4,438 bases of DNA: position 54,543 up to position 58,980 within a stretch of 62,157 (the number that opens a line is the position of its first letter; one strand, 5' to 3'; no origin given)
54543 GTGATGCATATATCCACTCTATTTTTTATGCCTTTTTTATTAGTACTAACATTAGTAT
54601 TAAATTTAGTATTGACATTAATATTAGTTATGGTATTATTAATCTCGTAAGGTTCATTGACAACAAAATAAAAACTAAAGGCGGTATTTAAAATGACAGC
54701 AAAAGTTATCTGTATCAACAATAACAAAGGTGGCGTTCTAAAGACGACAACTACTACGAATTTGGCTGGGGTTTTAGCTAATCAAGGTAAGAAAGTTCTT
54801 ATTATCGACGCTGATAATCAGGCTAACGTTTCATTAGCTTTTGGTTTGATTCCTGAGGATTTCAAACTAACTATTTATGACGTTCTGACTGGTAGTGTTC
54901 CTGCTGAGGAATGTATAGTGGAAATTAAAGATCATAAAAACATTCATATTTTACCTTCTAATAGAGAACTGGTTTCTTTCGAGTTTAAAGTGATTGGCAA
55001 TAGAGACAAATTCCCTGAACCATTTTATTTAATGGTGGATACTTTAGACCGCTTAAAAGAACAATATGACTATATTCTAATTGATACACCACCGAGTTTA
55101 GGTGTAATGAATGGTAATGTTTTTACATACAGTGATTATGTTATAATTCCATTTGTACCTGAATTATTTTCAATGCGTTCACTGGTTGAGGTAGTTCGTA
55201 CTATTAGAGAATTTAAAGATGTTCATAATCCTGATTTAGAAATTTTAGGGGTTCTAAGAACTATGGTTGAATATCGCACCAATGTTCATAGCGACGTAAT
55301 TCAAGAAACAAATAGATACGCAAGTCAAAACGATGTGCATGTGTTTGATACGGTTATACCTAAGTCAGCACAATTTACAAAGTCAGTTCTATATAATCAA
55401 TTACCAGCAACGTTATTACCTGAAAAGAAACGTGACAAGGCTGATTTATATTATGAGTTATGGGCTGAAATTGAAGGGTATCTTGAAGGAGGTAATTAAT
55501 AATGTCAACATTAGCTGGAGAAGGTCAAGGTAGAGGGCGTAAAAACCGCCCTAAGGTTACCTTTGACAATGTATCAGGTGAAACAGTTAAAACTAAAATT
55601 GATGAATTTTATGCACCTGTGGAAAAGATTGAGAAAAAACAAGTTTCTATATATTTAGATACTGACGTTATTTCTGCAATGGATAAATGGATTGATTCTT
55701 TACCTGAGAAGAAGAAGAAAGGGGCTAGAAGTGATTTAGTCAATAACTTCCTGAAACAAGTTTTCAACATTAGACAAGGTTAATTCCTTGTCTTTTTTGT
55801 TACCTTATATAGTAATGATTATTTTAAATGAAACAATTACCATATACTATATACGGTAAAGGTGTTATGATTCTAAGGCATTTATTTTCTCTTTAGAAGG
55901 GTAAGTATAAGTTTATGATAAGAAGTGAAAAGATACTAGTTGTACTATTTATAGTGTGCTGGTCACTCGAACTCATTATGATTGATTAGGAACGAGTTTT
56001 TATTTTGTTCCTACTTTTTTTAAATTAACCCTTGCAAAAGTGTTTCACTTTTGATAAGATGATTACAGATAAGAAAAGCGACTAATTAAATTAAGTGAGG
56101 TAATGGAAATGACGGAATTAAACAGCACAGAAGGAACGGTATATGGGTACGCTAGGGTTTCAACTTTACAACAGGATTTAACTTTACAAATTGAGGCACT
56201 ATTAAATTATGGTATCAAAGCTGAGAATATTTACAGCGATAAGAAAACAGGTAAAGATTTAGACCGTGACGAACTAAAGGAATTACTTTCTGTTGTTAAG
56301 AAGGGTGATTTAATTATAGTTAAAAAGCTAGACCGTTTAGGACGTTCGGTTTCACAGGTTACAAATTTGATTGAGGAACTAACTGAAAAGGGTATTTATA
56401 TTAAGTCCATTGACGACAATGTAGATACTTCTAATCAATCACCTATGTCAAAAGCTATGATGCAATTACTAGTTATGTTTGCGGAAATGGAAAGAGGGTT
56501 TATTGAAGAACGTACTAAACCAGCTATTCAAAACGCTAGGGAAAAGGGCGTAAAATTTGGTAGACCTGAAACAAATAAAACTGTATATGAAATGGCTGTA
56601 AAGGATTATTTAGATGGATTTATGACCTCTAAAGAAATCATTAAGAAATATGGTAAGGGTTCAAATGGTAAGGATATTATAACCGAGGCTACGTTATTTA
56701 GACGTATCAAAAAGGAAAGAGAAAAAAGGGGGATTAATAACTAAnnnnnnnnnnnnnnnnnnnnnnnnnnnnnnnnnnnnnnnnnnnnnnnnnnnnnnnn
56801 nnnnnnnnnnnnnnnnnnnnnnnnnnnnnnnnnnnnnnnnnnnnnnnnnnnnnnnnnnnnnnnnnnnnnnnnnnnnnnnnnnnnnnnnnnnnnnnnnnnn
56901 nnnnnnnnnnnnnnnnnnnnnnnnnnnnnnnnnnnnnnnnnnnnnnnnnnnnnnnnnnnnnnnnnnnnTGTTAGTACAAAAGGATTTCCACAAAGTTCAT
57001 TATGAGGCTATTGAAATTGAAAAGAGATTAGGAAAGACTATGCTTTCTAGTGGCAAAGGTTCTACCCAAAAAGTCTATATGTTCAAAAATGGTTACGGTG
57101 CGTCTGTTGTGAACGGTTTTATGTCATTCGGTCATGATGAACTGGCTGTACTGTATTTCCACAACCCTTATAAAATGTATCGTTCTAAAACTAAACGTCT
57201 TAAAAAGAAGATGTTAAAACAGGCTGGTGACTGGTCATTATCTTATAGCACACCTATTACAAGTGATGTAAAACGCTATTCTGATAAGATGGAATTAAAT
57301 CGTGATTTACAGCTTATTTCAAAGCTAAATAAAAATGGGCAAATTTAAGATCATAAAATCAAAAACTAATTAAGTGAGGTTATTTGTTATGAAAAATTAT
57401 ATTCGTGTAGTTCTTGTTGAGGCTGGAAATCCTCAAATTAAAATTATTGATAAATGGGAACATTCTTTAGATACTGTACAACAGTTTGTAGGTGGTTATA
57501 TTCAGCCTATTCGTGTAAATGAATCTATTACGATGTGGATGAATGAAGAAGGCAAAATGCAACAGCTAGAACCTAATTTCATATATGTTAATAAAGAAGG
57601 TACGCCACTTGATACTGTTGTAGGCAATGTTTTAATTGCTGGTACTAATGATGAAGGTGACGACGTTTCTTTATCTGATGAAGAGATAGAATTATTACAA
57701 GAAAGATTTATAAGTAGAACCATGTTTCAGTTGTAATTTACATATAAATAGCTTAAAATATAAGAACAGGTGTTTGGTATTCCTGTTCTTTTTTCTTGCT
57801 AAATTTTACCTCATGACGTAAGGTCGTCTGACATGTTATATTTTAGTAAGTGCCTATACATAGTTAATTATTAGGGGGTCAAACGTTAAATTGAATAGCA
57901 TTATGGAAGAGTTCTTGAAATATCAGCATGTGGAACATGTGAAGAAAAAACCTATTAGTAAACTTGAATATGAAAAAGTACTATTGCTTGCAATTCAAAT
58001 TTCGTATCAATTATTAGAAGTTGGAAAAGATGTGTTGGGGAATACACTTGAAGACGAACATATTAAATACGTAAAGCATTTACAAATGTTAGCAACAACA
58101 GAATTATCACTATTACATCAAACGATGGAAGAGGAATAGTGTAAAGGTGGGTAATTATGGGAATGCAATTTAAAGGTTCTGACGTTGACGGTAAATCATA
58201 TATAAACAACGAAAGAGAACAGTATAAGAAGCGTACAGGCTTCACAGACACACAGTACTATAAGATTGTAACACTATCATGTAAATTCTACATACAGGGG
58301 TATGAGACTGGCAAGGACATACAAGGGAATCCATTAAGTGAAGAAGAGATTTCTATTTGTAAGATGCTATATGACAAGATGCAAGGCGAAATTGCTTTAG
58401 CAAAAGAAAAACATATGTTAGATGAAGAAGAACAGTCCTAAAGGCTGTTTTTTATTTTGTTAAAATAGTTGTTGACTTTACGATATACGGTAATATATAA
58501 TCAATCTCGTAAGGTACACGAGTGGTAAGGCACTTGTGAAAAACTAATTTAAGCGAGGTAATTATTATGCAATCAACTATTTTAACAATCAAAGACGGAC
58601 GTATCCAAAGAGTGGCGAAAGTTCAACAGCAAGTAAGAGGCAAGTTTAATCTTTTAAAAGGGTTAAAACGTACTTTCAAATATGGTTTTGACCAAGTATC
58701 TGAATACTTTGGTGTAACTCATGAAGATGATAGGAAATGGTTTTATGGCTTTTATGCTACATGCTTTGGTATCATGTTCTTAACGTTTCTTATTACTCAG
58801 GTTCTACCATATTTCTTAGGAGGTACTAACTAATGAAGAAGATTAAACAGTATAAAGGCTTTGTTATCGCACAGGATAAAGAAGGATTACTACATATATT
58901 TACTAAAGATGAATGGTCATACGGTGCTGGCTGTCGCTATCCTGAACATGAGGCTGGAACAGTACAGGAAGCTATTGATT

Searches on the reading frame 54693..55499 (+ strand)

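Call 32: search_protein_families(library=pfam, proteins=[window:54693-55499:+], max_evalue=0.01)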
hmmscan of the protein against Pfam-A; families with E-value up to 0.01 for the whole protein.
window:54693-55499:+ (268 aa): 10 families
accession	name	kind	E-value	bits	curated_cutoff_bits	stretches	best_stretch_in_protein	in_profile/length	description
PF13614.12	AAA_31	-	1.3e-51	175.4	27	1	3-184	1-177/177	AAA domain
PF01656.29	CbiA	-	1.2e-23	83.9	25.4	1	6-236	1-123/125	CobQ/CobB/MinD/ParA nucleotide binding domain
PF10609.15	ParA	-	2.6e-10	40.6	27.1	1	3-41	3-41/246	NUBPL iron-transfer P-loop NTPase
PF09140.17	MipZ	-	2.4e-07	30.8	20.7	1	5-43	2-40/262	ATPase MipZ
PF00142.24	Fer4_NifH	-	5.2e-07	29.8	25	1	11-48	7-45/271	4Fe-4S iron sulfur cluster binding proteins, NifH/frxC family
PF07015.17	VirC1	-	1.5e-06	28.1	24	0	5-43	3-41/231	VirC1 protein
PF06564.18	CBP_BcsQ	-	1.6e-06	28.3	21.3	1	4-150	2-141/234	Cellulose biosynthesis protein BcsQ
PF02374.21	ArsA_ATPase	-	1.5e-05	24.9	24.3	1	11-55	8-52/305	Anion-transporting ATPase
PF00448.28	SRP54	-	0.00066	19.8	22.7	0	14-42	11-39/196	SRP54-type protein, GTPase domain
PF05246.16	DUF735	-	0.0088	16.5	23.4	0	12-87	120-199/211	Protein of unknown function (DUF735)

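Call 33: search_protein_families(library=phrogs, proteins=[window:54693-55499:+], max_evalue=0.001)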
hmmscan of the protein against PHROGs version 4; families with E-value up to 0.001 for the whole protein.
window:54693-55499:+ (268 aa): 2 families
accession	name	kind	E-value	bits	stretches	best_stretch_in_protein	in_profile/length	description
phrog_164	-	DNA, RNA and nucleotide metabolism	6.8e-58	197.9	1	2-265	223-474/500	ParA-like partition protein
phrog_19408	-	unknown function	3e-06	26.8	1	15-143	538-654/721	-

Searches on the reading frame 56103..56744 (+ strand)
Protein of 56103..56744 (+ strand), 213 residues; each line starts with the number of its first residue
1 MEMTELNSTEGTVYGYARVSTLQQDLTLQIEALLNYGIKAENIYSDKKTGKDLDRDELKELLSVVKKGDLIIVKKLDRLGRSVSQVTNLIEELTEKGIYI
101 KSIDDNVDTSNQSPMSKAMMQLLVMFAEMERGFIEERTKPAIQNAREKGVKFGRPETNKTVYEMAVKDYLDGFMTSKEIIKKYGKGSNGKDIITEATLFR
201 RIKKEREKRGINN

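Call 32: search_protein_families(library=pfam, proteins=[window:56103-56744:+], max_evalue=0.01)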
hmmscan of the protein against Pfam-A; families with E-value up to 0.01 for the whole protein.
window:56103-56744:+ (213 aa): 3 families
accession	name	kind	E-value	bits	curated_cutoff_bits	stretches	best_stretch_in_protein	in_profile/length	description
PF00239.26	Resolvase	-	8.8e-39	133.3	23.3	1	13-150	1-144/145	Resolvase, N terminal domain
PF03971.19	IDH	-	0.0052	15.8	25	1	45-116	49-119/734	Monomeric isocitrate dehydrogenase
PF09170.16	STN1_2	-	0.0066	16.8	27.2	0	134-181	62-108/167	CST, complex subunit STN1, C terminal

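Call 33: search_protein_families(library=phrogs, proteins=[window:56103-56744:+], max_evalue=0.001)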
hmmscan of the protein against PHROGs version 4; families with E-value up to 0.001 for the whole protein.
window:56103-56744:+ (213 aa): 3 families
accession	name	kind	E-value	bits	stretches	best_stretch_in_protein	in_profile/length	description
phrog_125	-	DNA, RNA and nucleotide metabolism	5.5e-54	184.4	1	8-209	17-207/254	DNA invertase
phrog_95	-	integration and excision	4e-27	96.1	1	12-150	89-238/651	integrase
phrog_8275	-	DNA, RNA and nucleotide metabolism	6.5e-07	30.1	1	14-62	3-49/51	DNA invertase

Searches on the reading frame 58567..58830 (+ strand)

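Call 105: search_protein_families(library=pfam, proteins=[window:58567-58830:+], max_evalue=0.01)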
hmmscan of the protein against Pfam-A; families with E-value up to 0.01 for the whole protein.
window:58567-58830:+ (88 aa): 1 family
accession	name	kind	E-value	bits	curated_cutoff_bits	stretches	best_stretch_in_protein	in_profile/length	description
PF13106.11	DUF3961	-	1.2e-05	25.3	25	1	45-74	4-34/39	Domain of unknown function (DUF3961)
